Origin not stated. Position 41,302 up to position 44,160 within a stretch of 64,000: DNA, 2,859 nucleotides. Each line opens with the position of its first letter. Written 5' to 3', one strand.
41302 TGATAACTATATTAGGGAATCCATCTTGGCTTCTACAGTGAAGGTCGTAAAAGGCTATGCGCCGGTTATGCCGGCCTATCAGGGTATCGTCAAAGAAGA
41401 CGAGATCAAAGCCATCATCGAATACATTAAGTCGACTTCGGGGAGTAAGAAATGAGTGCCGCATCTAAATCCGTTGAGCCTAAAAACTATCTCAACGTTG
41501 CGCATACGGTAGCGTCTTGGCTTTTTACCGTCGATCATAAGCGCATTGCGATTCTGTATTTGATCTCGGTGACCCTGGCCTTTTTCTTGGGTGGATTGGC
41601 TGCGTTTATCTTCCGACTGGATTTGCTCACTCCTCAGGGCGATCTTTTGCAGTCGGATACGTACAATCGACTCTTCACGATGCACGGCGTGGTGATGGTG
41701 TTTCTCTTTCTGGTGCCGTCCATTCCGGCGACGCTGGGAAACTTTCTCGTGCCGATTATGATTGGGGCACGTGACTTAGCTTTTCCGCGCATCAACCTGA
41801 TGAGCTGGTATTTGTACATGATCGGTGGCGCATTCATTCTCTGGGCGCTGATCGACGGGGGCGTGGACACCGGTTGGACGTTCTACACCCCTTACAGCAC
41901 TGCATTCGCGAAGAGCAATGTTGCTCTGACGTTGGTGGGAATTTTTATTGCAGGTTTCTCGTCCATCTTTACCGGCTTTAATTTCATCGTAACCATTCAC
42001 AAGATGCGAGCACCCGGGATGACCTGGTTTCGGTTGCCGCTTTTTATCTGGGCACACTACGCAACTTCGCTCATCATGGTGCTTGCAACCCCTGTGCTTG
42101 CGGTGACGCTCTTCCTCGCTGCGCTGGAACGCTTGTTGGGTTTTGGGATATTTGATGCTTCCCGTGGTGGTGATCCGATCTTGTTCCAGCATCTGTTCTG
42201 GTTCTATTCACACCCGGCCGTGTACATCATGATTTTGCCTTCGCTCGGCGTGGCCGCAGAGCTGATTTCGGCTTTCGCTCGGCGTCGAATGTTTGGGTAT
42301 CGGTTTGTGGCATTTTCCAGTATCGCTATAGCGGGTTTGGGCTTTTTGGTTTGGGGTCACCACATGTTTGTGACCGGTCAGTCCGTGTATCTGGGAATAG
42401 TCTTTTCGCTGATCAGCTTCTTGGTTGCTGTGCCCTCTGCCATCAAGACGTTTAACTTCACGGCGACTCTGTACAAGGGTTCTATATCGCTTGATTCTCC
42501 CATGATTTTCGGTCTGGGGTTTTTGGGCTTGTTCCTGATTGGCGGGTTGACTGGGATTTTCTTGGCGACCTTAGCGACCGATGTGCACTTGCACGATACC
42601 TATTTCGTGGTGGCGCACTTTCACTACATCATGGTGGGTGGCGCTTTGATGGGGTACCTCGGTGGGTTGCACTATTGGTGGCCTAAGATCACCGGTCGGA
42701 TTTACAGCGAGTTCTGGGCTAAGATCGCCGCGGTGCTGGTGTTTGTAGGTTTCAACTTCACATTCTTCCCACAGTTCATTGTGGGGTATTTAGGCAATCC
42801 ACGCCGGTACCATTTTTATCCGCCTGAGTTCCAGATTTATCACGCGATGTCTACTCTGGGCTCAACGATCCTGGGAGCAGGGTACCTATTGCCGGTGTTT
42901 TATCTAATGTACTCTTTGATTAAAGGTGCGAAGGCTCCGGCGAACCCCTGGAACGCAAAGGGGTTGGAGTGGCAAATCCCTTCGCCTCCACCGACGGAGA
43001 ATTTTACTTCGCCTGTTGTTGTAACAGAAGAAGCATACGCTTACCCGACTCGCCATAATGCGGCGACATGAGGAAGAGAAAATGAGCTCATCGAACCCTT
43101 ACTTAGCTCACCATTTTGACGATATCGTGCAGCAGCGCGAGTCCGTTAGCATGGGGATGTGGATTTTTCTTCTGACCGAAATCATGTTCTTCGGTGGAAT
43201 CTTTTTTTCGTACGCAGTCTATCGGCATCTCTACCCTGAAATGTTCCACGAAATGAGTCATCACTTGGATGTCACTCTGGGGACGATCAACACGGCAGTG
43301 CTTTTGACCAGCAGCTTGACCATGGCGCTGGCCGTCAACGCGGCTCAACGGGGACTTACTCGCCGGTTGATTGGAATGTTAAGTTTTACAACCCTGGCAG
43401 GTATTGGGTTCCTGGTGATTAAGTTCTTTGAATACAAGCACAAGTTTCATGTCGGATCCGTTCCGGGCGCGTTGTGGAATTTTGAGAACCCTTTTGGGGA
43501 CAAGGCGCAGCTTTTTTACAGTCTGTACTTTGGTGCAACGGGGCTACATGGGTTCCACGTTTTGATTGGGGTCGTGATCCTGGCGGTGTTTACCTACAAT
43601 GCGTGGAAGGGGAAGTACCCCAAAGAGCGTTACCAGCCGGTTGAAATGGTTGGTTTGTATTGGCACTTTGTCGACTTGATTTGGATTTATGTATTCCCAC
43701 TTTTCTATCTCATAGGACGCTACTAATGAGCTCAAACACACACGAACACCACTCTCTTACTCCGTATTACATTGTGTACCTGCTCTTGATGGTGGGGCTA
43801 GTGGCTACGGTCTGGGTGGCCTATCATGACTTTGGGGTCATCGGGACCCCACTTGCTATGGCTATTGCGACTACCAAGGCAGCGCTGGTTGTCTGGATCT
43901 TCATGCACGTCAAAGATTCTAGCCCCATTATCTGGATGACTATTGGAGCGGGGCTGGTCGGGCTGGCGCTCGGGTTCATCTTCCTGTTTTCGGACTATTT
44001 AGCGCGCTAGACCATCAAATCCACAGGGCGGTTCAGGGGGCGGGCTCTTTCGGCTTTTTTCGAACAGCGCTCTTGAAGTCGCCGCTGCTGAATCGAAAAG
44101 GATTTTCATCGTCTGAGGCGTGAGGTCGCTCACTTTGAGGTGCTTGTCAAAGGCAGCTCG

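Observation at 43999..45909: Exported protein built from four HPD-less J-domain-like modules, convergent on the cytochrome oxidase operon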

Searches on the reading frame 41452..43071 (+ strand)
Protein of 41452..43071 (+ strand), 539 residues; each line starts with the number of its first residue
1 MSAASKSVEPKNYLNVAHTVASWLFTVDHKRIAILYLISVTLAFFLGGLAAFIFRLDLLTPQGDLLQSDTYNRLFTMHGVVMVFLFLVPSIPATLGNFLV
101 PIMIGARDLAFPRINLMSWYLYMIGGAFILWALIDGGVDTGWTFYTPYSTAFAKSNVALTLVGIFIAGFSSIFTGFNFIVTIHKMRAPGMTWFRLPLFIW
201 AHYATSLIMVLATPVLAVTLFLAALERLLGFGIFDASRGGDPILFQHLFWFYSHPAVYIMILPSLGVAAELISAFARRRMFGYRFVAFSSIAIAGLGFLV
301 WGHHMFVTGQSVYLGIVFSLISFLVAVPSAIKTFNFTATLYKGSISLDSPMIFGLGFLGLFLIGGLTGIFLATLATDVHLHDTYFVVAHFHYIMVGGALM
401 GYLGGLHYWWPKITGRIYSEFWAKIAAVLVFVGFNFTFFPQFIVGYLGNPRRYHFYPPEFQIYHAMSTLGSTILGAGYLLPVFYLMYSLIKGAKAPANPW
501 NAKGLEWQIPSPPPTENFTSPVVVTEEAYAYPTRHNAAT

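Call 31: find_related_loci(query=window:41452-43071:+, collection=genome_contigs, flank=10000)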
Query window:41452-43071:+ (539 aa) in genome_contigs; peptide patterns used: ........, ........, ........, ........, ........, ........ (x = any residue, [..] = any of these).
600 stretches matched a pattern (row limit reached: there are more); 599 encode a relative of the query (tblastn E <= 1e-3); the best 80 are kept; 80 distinct loci.
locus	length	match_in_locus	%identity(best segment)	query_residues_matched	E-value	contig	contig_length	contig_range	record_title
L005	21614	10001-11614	70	6-538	0e+0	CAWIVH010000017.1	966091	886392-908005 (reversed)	MAG: uncultured Acidobacteriota bacterium isolate MFD02979.bin.1.204 genome assembly, contig: contig_51972, whole genome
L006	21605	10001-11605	69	2-535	0e+0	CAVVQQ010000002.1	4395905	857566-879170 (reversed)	MAG: uncultured Acidobacteriota bacterium isolate MFD02581.bin.2.64 genome assembly, contig: contig_18388, whole genome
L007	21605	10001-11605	69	1-535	0e+0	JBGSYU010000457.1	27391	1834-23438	MAG: Lacipirellula sp. isolate JTS-RE98 k141_6532760, whole genome shotgun sequence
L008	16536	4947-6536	69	9-538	0e+0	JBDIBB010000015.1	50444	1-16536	MAG: Vicinamibacteraceae bacterium isolate AS-MESO-3CA.214 NODE_2683_length_50444_cov_5.623106, whole genome shotgun seq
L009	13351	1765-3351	70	4-531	0e+0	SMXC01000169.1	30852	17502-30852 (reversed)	MAG: Caldithrix sp. isolate N075bin58 k141_729601, whole genome shotgun sequence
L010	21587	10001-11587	69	3-531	0e+0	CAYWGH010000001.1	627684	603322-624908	MAG TPA_asm: uncultured Cytophagia bacterium isolate binchicken_co107_472 genome assembly, contig: NODE_8_length_627684_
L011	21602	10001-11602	69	3-535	0e+0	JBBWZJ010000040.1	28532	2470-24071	MAG: Acidobacteriota bacterium isolate Holy_63 scaffold_1048984, whole genome shotgun sequence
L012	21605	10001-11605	69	1-531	0e+0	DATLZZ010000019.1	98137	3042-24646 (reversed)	MAG TPA_asm: Candidatus Xenobia bacterium isolate SMAG_U13312 k141_185488, whole genome shotgun sequence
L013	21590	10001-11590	68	6-535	0e+0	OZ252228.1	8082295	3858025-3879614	MAG: Candidatus Latescibacterota bacterium isolate 2d5a3a6b-ac94-4199-888f-c4fbb53c5f42 genome assembly, chromosome: 1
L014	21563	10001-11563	70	11-531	0e+0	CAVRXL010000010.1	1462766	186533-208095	MAG: uncultured Acidobacteriota bacterium isolate MFD06229.bin.1.246 genome assembly, contig: contig_3701, whole genome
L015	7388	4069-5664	69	1-533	0e+0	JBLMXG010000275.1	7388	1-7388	MAG: Chloroflexota bacterium isolate MAG262 PRJNA957066_bin42_renamed_274, whole genome shotgun sequence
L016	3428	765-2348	68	9-535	0e+0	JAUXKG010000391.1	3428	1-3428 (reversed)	MAG: Acidobacteriota bacterium isolate CSMAG_3102 CSMAG_3102_k127_20693955_length_3428_cov_14.9930, whole genome shotgun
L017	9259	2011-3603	68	9-539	0e+0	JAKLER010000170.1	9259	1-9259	MAG: Acidobacteria bacterium isolate RA.bin138 RA.bin138_170, whole genome shotgun sequence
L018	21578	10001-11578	69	9-534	0e+0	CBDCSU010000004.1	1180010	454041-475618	MAG: Candidatus Latescibacterota bacterium isolate 2ecd85b3-648f-40fe-bdc7-c449d976e5a8 genome assembly, contig: contig_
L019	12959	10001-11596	67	3-534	0e+0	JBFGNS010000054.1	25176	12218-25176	MAG: Thermoanaerobaculia bacterium isolate Mix_sand03.2021.01.Z.37 k141_2573207_length_25176_cov_15.8597, whole genome s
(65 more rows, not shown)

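Call 49: find_encoding_contigs(protein=window:41452-43071:+, flank=3000, max_places=4)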
Protein window:41452-43071:+ (539 aa): no gene with exactly this product is on record in the collection.

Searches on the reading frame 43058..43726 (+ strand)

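Call 13: search_protein_families(library=pfam, proteins=[window:43058-43726:+], max_evalue=0.001)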
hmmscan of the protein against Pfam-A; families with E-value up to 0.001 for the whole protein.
window:43058-43726:+ (222 aa): 1 family
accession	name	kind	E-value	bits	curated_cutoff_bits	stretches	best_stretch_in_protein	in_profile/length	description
PF00510.24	COX3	-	2e-17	64.3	23.8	1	27-220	73-257/258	Cytochrome c oxidase subunit III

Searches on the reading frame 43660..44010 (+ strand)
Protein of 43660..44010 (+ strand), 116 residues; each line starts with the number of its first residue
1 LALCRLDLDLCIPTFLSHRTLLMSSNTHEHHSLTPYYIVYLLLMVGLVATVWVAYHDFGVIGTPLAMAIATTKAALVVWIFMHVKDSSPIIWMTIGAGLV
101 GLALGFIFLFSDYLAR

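Call 13: search_protein_families(library=pfam, proteins=[window:43660-44010:+], max_evalue=0.001)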
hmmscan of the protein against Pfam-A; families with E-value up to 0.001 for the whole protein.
window:43660-44010:+ (116 aa): 1 family
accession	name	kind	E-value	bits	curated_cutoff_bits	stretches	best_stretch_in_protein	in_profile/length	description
PF03626.19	COX4_pro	-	1.4e-09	38.7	28.9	1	38-103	2-68/72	Prokaryotic Cytochrome C oxidase subunit IV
